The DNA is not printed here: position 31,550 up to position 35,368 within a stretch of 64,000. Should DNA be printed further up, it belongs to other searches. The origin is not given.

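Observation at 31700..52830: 21-kb cluster of eleven same-strand lipoprotein genes in four transcription units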

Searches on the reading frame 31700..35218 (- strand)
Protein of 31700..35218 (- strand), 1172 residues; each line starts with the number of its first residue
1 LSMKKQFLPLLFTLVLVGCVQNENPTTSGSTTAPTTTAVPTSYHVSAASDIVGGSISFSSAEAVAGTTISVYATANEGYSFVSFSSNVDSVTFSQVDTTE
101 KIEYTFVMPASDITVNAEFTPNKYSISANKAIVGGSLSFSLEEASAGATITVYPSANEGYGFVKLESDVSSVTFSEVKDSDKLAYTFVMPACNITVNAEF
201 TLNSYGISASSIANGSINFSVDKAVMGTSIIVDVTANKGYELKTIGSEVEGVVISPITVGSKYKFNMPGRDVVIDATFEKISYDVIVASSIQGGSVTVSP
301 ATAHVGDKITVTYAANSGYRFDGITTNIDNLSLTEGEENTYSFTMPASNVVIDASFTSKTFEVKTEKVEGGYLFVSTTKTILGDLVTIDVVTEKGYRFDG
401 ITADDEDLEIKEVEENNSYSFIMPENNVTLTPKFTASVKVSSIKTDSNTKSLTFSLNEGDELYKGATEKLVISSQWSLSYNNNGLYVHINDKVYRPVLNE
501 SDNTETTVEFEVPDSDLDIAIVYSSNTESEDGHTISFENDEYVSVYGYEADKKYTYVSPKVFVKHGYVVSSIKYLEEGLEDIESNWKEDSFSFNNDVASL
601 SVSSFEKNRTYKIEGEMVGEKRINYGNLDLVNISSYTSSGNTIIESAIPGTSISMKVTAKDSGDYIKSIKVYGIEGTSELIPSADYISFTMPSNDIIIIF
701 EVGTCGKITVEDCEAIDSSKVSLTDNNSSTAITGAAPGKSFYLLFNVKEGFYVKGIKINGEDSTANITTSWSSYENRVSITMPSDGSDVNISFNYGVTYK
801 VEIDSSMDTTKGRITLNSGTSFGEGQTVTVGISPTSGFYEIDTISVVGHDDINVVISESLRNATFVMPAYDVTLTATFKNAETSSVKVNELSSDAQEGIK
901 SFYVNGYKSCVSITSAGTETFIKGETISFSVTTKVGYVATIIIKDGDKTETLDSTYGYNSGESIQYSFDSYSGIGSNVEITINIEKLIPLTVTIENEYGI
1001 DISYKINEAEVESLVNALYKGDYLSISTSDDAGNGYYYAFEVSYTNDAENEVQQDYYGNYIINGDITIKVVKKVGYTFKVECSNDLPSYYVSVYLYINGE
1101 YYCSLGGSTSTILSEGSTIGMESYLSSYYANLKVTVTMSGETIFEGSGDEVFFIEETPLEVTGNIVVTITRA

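Call 5: search_protein_families(library=pfam, proteins=[window:31700-35218:-], max_evalue=0.01)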
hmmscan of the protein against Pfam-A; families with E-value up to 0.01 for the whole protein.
window:31700-35218:- (1172 aa): 1 family
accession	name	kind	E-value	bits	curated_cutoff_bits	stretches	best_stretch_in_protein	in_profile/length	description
PF18998.6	Flg_new_2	-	2.7e-58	194.3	23.6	6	289-359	6-72/73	Divergent InlB B-repeat domain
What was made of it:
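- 31700..35212 (-): g1: repeat-rich lipoprotein of about 1170 aa with 6 Flg_new_2 (divergent InlB B-repeat) domains. It is the monocistronic companion of the cassette. Pfam PF18998, 194 bits, 6 stretches (call 5).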

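Call 6: search_protein_families(library=ncbifam, proteins=[window:31700-35218:-], max_evalue=0.01)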
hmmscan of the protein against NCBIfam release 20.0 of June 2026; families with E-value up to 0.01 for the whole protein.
window:31700-35218:- (1172 aa): 0 families
